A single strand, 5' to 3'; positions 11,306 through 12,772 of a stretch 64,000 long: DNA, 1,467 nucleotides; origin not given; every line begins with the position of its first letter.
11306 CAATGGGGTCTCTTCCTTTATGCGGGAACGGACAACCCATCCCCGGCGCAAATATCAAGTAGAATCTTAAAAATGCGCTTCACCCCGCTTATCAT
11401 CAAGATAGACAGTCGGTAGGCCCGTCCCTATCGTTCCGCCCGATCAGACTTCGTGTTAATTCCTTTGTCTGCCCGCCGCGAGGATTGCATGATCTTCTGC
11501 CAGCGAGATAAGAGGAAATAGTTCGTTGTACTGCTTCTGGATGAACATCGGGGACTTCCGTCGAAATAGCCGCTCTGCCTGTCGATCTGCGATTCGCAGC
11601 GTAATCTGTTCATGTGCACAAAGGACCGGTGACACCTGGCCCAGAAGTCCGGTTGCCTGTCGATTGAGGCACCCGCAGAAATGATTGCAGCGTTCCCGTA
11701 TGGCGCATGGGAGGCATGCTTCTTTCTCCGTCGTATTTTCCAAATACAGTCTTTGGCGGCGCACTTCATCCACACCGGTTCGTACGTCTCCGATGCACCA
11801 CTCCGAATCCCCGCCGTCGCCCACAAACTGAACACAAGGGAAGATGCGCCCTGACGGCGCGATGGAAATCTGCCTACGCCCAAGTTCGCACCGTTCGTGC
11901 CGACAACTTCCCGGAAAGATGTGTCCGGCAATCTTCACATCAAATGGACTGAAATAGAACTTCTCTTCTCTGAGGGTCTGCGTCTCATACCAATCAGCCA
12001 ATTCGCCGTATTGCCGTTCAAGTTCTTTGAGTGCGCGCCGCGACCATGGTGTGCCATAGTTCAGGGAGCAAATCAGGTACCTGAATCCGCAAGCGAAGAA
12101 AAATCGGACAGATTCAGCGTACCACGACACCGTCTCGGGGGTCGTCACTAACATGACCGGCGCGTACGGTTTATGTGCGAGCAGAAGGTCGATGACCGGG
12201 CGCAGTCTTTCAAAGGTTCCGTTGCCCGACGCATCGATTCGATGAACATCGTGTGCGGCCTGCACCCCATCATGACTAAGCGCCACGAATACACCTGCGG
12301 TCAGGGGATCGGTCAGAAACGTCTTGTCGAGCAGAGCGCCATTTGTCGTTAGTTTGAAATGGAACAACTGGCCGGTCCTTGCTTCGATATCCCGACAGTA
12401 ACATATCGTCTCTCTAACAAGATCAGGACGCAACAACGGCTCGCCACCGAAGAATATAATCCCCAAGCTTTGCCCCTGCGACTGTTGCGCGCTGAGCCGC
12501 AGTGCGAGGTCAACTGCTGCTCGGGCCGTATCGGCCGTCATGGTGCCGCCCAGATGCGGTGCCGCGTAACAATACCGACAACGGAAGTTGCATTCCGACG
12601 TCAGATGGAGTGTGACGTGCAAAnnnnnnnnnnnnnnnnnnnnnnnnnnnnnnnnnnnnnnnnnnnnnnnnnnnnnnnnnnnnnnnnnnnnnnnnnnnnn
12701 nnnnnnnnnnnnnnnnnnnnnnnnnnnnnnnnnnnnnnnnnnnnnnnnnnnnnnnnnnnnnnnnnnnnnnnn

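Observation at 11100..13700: Lower-GC island carrying a radical-SAM/SPASM maturase, an orphan single-TM protein and a DUF4143 gene remnant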

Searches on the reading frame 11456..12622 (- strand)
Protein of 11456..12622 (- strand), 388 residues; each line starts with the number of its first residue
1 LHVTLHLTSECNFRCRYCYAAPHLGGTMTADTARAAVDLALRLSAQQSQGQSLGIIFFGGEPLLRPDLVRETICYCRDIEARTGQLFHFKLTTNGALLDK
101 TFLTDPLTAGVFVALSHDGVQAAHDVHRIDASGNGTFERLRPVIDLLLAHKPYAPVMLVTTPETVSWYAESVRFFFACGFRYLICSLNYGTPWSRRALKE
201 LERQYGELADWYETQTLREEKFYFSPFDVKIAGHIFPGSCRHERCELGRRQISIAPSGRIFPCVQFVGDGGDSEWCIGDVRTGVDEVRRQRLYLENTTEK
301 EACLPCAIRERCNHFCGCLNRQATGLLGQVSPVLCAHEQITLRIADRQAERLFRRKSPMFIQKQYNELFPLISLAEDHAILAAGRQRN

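Call 3: search_protein_families(library=pfam, proteins=[window:11456-12622:-], max_evalue=0.01)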
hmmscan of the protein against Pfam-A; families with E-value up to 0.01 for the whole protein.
window:11456-12622:- (388 aa): 3 families
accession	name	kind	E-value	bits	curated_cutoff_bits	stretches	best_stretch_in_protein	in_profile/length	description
PF04055.27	Radical_SAM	-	2.6e-15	57.4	29.5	1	7-169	3-160/166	Radical SAM superfamily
PF13353.11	Fer4_12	-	1.8e-05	25.5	22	1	6-80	10-81/137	4Fe-4S single cluster domain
PF13186.11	SPASM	-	0.0027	18.4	21.5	1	245-306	1-66/67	Iron-sulfur cluster-binding domain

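Call 4: search_protein_families(library=ncbifam, proteins=[window:11456-12622:-], max_evalue=0.01)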
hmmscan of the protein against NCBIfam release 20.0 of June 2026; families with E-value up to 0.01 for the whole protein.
window:11456-12622:- (388 aa): 68 families (the best 25 are shown)
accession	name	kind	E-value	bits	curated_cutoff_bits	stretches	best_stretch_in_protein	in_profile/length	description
NF047865.1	rSAM_PapB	equivalog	9.5e-58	196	340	1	3-326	5-326/330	PapB family radical SAM/SPASM ranthipeptide maturase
TIGR04064.1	rSAM_nif11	equivalog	2.5e-38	132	518.7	2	3-155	80-232/459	nif11-like peptide radical SAM maturase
TIGR03974.1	rSAM_six_Cys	equivalog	2.8e-38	132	425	1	4-336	100-436/451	thioether cross-link-forming SCIFF peptide maturase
TIGR03906.1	quino_hemo_SAM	equivalog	6.3e-37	127.3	453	1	3-316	96-414/467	quinohemoprotein amine dehydrogenase maturation protein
NF040492.1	not_ScfB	exception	3.3e-30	105.3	855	1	3-320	97-419/450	ScfB-related radical SAM/SPASM orphan maturase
TIGR04115.1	rSAM_Cxxx_rpt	equivalog_domain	9.7e-30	104.2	350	1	3-325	4-334/359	radical SAM peptide maturase, CXXX-repeat target family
TIGR04068.1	rSAM_ocin_clost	equivalog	2.5e-27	95.9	500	1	3-140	86-225/462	Cys-rich peptide radical SAM maturase CcpM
TIGR04280.1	geopep_mat_rSAM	hypoth_equivalog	3.9e-26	92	400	2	2-139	85-222/428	geopeptide radical SAM maturase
NF041298.1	rSAM_mat_DynA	equivalog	4.4e-25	88.4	450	1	8-321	8-324/356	dynobactin maturation radical SAM/SPASM protein DynA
NF035951.1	rSAM_RumMC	equivalog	2.4e-23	82.6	720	1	3-140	114-252/510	RumMC family radical SAM sactipeptide maturase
NF041707.1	rSAM_YhhB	equivalog_domain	7.7e-22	77.7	445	1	4-154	5-159/369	cyclophane-forming radical SAM/SPASM peptide maturase YhhB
NF038170.1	lachnocin_rSAM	equivalog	2.5e-21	76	550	1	3-152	78-228/440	lachnocin radical SAM maturase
TIGR04163.1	rSAM_cobopep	equivalog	5e-21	74.9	375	1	5-333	68-404/428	peptide-modifying radical SAM enzyme CbpB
TIGR03978.1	rSAM_paired_1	equivalog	8.1e-19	67.7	370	1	7-180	89-262/466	His-Xaa-Ser system radical SAM maturase HxsB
TIGR03942.1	sulfatase_rSAM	equivalog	7.3e-18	64.8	349.45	1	8-320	8-328/363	anaerobic sulfatase maturase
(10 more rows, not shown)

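Call 8: find_homologous_proteins(query=window:11456-12622:-)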
Query window:11456-12622:- (388 aa): 861 proteins with E <= 0.001 among 8000 candidates; the best 120 are listed.
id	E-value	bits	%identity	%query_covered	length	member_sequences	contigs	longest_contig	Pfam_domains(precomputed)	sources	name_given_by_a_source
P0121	1.1e-242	823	98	93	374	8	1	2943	PF04055.28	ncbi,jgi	jgi:uncharacterized protein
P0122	1.6e-216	737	81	98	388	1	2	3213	PF04055.28,PF13353.12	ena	-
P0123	1.8e-210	717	85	92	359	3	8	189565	PF04055.28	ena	-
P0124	2.1e-210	716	84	93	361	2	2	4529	PF04055.28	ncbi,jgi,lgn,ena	-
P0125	6.5e-208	708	84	93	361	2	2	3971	-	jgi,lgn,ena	jgi:uncharacterized protein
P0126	1.8e-204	697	74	99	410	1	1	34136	PF04055.28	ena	-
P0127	4.1e-203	692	75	99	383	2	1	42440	PF04055.28,PF13353.12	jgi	jgi:uncharacterized protein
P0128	2.4e-202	690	76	97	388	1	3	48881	PF04055.28,PF13353.12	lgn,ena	-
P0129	3.2e-199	680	76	97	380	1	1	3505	PF04055.28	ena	-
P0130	2.2e-197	674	73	99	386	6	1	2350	PF04055.28,PF13353.12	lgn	-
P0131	3.9e-196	669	73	99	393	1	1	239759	PF04055.28,PF13353.12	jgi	-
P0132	6.6e-196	669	78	92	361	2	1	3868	PF04055.28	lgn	-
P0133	2.7e-195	667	74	98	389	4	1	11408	PF04055.28,PF13353.12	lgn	-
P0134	3.5e-194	663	78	91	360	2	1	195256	PF04055.28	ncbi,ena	-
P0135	2.9e-193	660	72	99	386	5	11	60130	PF04055.28,PF13353.12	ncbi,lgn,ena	-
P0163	4.5e-176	603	68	98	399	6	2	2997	PF13186.12,PF04055.28,PF13353.12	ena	-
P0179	6.7e-172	590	64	98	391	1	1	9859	PF13186.12,PF04055.28,PF13353.12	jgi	jgi:uncharacterized protein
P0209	1.3e-164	566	62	99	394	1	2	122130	PF13186.12,PF04055.28,PF13353.12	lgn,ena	-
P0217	5.0e-163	560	64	98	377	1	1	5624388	PF13186.12,PF04055.28,PF13353.12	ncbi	ncbi:MAG: radical SAM protein [Chthoniobacteraceae bacterium]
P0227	5.7e-162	557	61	99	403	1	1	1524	PF13186.12,PF04055.28,PF13353.12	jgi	jgi:uncharacterized protein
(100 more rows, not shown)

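Call 18: search_solved_structures(query=window:11456-12622:-, max_evalue=0.00001)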
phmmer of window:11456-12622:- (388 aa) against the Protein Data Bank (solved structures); distinct sequences matched with E-value up to 0.00001: 5.
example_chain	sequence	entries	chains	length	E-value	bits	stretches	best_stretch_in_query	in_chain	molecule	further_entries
5wgg_A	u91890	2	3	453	7e-27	97.3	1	4-318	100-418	Radical SAM domain protein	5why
9gm3_A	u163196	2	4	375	7.9e-14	54.3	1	6-176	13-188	ChlB radical SAM domain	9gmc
4k37_A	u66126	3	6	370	2.3e-08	36.3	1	8-184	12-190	Anaerobic sulfatase-maturating enzyme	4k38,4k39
4k36_A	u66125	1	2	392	2.7e-08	36.1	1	8-184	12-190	Anaerobic sulfatase-maturating enzyme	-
6c8v_A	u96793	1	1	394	5.3e-06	28.6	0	5-82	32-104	Coenzyme PQQ synthesis protein E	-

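Call 31: search_protein_families(library=padloc, proteins=[window:11456-12622:-], max_evalue=0.01)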
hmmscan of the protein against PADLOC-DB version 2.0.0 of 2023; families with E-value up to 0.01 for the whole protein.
window:11456-12622:- (388 aa): 3 families
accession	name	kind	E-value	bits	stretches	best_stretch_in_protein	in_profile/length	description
PDLC02903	pVip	-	2.8e-16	57.8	1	3-125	2-108/257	Viperins not associated with kinases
PDLC02904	pVip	-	1.6e-12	45.5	1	3-145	5-134/262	Viperins associated with kinases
PDLC02905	pVip-kinase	-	0.00013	19.3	1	3-125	184-299/474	Viperin-kinase fusion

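Call 83: find_encoding_contigs(protein=P0123, flank=8000, max_places=4)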
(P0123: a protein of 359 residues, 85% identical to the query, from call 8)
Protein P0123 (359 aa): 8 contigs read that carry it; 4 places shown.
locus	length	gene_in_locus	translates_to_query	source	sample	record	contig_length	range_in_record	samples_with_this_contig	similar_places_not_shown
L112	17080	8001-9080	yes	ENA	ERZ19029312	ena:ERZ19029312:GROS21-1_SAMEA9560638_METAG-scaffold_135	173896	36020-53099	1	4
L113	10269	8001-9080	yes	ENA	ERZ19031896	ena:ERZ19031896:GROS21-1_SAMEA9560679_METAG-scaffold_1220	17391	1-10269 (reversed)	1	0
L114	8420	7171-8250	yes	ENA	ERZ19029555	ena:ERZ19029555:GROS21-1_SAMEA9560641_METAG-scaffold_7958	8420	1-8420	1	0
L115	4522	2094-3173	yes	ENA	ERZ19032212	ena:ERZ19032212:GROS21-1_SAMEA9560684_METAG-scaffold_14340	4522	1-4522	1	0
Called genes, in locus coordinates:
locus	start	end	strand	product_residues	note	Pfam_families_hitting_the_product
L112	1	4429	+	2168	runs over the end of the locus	PF01648:ACPS (weak), PF00668:Condensation, PF00551:Formyl_trans_N, PF00501:AMP-binding, PF13193:AMP-binding_C, PF00550:PP-binding, PF00975:Thioesterase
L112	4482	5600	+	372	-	PF13692:Glyco_trans_1_4, PF00534:Glycos_transf_1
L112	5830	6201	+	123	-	PF01243:PNPOx_N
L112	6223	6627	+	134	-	PF04828:GFA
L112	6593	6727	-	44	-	-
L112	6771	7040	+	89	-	-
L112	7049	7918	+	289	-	-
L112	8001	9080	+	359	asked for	PF04055:Radical_SAM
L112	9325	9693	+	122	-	PF01850:PIN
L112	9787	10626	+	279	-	PF00535:Glycos_transf_2, PF10111:Glyco_tranf_2_2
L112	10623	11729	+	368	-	PF00534:Glycos_transf_1, PF13692:Glyco_trans_1_4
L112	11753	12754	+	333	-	PF00535:Glycos_transf_2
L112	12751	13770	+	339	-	PF00535:Glycos_transf_2, PF10111:Glyco_tranf_2_2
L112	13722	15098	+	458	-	PF13439:Glyco_transf_4, PF13579:Glyco_trans_4_4, PF00534:Glycos_transf_1, PF13692:Glyco_trans_1_4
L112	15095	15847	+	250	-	PF00535:Glycos_transf_2, PF10111:Glyco_tranf_2_2 (weak)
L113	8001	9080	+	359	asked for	PF04055:Radical_SAM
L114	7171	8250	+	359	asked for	PF04055:Radical_SAM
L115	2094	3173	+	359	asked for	PF04055:Radical_SAM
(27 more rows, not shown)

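Call 88: predict_structure(alignment_id=A2)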
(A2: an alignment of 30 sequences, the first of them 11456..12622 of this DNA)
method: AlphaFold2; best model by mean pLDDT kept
length: 388 residues; sequences in the alignment: 30
mean_pLDDT: 86.4   pTM: 0.87
mean pLDDT of the five models: 86.4, 85.9, 85.7, 85.3, 84.3
residues with pLDDT >= 90: 200; 70-90: 150; 50-70: 33; < 50: 5
segments of 3 or more residues with pLDDT < 50: 20-22
pLDDT, mean of each block of 10 residues (from residue 1): 83 57 70 96 82 85 76 96 94 80 91 92 89 87 92 91 97 97 90 95 98 96 92 76 75 91 79 89 95 87 83 78 83 90 94 95 84 79 59
secondary structure, 60 per line:
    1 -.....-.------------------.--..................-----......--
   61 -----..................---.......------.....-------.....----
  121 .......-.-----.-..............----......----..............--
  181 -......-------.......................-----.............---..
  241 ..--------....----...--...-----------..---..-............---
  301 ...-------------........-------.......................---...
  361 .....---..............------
elements in order: E2-6 H30-47 E53-58 H66-83 E87-93 H100-104 E112-116 H121-127 H137-150 E155-160 H165-178 E182-187 H195-217 H225-235 H239-242 E251-254 E259-261 H286-297 H317-324 H332-354 H358-365 H369-382

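Call 91: fold_search(model_id=the predicted structure, library=pdb)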
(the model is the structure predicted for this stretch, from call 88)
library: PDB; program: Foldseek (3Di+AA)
matches with E <= 10: 801; with E <= 0.001: 37
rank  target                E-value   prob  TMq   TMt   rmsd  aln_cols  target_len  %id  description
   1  5wgg_A                1.6e-20  1.00  0.78  0.69   2.8       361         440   24  Structural Insights into Thioether Bond Formation in the Biosynthesis of Sactipeptides (released 2017-07-26)
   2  5why_B                1.2e-19  1.00  0.76  0.70   2.8       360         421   24  Structural Insights into Thioether Bond Formation in the Biosynthesis of Sactipeptides (released 2017-07-26)
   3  5why_A                1.8e-18  1.00  0.76  0.71   2.8       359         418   24  Structural Insights into Thioether Bond Formation in the Biosynthesis of Sactipeptides (released 2017-07-26)
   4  4k36_A                2.3e-16  1.00  0.76  0.77   3.9       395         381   16  His6 tagged anSMEcpe with bound AdoMet (released 2013-05-08)
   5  4k37_A                3.2e-16  1.00  0.74  0.79   3.5       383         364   18  Native anSMEcpe with bound AdoMet (released 2013-05-08)
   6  4k37_B                1.1e-15  1.00  0.74  0.78   3.5       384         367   17  Native anSMEcpe with bound AdoMet (released 2013-05-08)
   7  4k39_A                1.3e-15  1.00  0.74  0.79   3.5       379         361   17  Native anSMEcpe with bound AdoMet and Cp18Cys peptide (released 2013-05-08)
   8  4k38_A                1.4e-15  1.00  0.75  0.79   3.6       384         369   18  Native anSMEcpe with bound AdoMet and Kp18Cys peptide (released 2013-05-08)
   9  4k36_B                1.4e-15  1.00  0.74  0.78   3.6       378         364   18  His6 tagged anSMEcpe with bound AdoMet (released 2013-05-08)
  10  4k38_B                6.0e-15  1.00  0.75  0.80   3.7       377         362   18  Native anSMEcpe with bound AdoMet and Kp18Cys peptide (released 2013-05-08)
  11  4k39_B                7.0e-15  1.00  0.74  0.79   3.7       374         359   18  Native anSMEcpe with bound AdoMet and Cp18Cys peptide (released 2013-05-08)
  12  9gm3_C                1.0e-13  1.00  0.70  0.72   4.8       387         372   20  Crystal structure of the complex formed between the radical SAM protein ChlB and the leader region of its precursor su (released 2025-06-25)
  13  9gm3_A                1.3e-13  1.00  0.68  0.70   5.5       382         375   20  Crystal structure of the complex formed between the radical SAM protein ChlB and the leader region of its precursor su (released 2025-06-25)
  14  9gmc_A                1.7e-13  1.00  0.70  0.72   4.8       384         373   20  Crystal structure of the complex formed between the radical SAM protein ChlB and the R3A mutant of ChlA (released 2025-06-25)
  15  9gmc_C                3.1e-13  1.00  0.69  0.71   4.5       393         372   19  Crystal structure of the complex formed between the radical SAM protein ChlB and the R3A mutant of ChlA (released 2025-06-25)
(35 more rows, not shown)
